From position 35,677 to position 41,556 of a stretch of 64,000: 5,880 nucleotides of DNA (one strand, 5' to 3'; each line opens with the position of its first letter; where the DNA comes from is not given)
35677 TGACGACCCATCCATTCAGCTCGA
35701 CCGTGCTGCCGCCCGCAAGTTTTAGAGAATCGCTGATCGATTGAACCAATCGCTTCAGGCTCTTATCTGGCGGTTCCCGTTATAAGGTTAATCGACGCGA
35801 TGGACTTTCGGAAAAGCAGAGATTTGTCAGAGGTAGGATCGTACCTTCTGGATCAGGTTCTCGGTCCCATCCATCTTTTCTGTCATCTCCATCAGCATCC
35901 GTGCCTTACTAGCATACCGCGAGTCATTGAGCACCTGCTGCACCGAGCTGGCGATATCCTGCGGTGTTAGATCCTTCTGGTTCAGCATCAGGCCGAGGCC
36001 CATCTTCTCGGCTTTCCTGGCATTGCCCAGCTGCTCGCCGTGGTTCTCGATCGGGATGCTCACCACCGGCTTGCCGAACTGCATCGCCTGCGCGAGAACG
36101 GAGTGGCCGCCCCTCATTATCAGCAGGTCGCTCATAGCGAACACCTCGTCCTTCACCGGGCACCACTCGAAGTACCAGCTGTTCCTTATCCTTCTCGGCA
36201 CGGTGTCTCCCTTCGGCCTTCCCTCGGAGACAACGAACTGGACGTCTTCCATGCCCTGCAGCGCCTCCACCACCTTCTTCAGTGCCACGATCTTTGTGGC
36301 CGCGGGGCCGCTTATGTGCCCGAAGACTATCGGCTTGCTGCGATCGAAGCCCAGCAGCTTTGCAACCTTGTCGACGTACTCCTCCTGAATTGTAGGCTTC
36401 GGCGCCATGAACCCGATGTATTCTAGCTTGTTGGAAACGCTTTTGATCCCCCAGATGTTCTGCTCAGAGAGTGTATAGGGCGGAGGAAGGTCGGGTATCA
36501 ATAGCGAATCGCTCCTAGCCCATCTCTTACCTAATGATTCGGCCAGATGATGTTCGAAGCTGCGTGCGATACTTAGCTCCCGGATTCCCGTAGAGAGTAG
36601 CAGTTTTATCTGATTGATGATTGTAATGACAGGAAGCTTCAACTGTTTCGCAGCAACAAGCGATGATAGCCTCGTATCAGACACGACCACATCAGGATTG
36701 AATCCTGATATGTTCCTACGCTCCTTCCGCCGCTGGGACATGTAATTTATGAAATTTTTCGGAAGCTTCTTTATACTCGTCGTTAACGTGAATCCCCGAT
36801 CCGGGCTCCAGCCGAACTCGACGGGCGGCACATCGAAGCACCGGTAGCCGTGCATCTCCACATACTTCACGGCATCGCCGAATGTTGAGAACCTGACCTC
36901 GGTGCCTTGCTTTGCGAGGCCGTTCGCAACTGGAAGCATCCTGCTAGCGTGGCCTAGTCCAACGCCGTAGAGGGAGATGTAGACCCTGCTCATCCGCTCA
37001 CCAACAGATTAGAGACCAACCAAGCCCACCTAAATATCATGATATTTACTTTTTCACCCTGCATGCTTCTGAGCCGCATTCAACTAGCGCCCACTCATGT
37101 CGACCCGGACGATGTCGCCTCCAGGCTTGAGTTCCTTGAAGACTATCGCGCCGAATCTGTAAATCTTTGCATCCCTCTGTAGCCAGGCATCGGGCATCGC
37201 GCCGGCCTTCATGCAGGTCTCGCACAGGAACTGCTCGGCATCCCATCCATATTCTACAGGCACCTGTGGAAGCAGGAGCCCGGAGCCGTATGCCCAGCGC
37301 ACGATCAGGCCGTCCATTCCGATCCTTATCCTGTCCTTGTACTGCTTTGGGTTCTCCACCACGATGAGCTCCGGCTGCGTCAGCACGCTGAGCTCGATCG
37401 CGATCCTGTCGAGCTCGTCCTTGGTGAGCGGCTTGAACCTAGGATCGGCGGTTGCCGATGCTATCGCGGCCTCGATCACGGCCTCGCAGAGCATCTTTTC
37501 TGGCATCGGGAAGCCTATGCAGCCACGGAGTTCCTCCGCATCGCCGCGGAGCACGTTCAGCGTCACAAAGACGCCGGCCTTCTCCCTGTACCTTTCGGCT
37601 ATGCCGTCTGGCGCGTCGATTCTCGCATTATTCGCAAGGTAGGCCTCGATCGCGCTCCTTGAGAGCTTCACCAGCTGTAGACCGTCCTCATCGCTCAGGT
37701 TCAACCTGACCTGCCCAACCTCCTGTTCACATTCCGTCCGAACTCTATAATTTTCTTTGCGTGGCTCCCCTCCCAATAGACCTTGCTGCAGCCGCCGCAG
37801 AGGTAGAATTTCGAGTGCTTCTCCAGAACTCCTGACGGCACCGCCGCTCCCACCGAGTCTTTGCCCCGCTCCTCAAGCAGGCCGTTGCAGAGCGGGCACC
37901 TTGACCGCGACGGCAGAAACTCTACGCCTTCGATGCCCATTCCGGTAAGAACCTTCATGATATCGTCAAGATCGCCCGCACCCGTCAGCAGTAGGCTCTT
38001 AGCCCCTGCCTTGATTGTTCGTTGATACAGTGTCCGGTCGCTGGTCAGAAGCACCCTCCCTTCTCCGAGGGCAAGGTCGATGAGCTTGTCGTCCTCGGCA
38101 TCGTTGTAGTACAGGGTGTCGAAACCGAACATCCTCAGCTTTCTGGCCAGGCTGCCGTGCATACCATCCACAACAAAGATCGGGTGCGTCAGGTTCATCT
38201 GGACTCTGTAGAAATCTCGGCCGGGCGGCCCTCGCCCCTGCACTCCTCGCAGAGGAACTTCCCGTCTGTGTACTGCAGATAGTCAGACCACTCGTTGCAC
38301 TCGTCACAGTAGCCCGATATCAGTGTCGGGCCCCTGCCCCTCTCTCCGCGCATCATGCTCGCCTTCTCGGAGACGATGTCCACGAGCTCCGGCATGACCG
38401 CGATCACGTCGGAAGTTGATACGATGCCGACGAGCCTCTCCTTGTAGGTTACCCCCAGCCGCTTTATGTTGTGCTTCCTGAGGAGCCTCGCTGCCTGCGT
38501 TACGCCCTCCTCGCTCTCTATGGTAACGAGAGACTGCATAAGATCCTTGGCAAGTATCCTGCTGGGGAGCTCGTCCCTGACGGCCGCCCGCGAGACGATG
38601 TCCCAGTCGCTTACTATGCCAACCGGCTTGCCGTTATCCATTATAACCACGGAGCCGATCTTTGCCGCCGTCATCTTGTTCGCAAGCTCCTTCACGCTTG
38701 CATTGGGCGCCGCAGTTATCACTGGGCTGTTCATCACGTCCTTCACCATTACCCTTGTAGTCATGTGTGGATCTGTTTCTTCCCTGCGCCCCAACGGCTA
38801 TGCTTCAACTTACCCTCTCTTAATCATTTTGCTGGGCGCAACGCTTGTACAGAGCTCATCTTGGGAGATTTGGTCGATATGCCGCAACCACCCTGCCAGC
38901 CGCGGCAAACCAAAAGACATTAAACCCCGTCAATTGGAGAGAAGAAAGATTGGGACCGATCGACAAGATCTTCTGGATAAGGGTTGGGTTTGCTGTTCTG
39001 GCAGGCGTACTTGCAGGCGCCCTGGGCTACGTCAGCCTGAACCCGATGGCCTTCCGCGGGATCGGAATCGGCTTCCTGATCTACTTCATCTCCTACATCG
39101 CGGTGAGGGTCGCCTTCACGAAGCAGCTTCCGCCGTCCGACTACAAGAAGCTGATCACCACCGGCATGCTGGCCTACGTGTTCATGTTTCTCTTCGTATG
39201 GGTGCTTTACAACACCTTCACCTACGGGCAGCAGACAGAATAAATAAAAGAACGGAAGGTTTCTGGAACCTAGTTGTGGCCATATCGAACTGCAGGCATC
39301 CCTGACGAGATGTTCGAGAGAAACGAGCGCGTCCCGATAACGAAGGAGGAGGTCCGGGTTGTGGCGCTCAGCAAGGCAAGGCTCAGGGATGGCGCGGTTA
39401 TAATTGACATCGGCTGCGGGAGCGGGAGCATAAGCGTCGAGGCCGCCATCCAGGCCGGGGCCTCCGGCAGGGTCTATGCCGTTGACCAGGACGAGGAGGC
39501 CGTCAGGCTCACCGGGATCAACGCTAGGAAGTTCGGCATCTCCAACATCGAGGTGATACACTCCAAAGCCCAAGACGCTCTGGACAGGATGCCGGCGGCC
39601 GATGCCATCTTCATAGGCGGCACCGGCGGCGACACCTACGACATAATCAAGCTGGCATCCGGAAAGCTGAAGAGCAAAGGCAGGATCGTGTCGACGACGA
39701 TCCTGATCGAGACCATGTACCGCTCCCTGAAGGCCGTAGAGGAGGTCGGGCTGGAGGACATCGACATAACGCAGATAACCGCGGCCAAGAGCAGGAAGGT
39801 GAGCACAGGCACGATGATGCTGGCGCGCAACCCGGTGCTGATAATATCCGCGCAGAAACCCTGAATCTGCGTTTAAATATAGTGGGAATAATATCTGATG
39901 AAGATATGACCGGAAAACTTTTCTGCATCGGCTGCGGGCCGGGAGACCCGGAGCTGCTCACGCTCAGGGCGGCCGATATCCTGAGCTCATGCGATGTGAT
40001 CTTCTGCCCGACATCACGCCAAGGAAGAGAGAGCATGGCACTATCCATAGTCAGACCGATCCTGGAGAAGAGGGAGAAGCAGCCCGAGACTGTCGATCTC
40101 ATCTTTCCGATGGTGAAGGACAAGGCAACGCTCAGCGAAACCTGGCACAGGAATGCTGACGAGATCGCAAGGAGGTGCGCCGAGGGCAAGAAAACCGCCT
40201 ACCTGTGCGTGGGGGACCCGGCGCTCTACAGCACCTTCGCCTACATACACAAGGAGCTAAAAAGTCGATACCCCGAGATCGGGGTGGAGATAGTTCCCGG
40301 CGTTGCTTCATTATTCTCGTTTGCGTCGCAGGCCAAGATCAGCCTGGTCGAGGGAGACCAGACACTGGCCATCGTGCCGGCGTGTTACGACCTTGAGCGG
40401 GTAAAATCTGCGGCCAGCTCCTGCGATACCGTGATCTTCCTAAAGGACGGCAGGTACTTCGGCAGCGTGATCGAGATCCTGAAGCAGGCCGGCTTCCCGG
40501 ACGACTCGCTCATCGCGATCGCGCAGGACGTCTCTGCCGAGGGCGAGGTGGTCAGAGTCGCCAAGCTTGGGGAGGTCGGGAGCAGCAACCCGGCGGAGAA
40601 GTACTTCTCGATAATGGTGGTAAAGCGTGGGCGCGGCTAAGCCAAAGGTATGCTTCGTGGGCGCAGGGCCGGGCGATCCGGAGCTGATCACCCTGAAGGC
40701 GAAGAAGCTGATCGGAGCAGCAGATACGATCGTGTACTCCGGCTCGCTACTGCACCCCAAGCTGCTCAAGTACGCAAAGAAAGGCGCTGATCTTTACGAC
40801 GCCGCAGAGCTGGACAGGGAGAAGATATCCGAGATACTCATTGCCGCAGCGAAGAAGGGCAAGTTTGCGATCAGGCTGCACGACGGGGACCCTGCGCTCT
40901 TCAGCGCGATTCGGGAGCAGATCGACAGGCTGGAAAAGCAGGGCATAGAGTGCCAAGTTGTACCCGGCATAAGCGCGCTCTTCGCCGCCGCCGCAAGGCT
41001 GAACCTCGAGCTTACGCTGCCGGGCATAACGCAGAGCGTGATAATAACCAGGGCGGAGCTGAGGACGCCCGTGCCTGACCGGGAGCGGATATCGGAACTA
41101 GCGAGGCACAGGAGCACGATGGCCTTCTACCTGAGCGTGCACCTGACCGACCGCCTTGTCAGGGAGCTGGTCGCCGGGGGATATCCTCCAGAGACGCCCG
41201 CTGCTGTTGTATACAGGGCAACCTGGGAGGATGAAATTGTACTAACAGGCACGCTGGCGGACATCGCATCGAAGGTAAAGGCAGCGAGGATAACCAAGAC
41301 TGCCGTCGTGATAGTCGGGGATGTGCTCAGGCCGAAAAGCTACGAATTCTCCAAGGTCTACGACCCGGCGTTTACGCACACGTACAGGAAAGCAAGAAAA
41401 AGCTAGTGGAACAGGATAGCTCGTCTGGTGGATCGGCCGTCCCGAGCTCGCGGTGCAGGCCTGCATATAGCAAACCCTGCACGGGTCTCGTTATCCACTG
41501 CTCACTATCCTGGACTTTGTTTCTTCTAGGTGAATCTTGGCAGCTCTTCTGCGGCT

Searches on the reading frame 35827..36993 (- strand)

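Call 28: search_protein_families(library=pfam, proteins=[window:35827-36993:-], max_evalue=0.001)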
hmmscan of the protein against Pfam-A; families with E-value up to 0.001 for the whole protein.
window:35827-36993:- (388 aa): 4 families
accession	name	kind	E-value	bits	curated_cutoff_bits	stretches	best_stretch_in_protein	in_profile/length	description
PF13528.12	Glyco_trans_1_3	-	1.3e-18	67.7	25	2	8-131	7-127/322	Glycosyl transferase family 1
PF04101.22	Glyco_tran_28_C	-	2.3e-13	51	22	1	251-367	31-154/166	Glycosyltransferase family 28 C-terminal domain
PF06722.18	EryCIII-like_C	-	3.3e-09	37.3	31.7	1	257-369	21-128/145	Erythromycin biosynthesis protein CIII-like, C-terminal domain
PF00201.24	UDPGT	-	8.5e-07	28.6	19.5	1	274-367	326-418/499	UDP-glucoronosyl and UDP-glucosyl transferase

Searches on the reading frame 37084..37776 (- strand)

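Call 28: search_protein_families(library=pfam, proteins=[window:37084-37776:-], max_evalue=0.001)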
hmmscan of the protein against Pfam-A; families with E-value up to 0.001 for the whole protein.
window:37084-37776:- (230 aa): 1 family
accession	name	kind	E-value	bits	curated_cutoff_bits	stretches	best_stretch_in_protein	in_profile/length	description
PF01871.22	AMMECR1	-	6.3e-51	172.6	25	1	36-213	1-168/168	AMMECR1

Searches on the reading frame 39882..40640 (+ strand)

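Call 28: search_protein_families(library=pfam, proteins=[window:39882-40640:+], max_evalue=0.001)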
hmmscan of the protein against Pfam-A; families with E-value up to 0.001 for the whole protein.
window:39882-40640:+ (252 aa): 1 family
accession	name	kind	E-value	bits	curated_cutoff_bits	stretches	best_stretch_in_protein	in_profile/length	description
PF00590.25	TP_methylase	-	8.8e-51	173.3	27.8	1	12-232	1-211/212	Tetrapyrrole (Corrin/Porphyrin) Methylases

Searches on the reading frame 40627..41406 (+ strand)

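Call 28: search_protein_families(library=pfam, proteins=[window:40627-41406:+], max_evalue=0.001)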
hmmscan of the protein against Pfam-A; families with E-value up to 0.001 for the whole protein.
window:40627-41406:+ (259 aa): 1 family
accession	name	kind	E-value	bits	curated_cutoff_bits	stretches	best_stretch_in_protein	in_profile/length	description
PF00590.25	TP_methylase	-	2.2e-50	172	27.8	1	7-213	1-211/212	Tetrapyrrole (Corrin/Porphyrin) Methylases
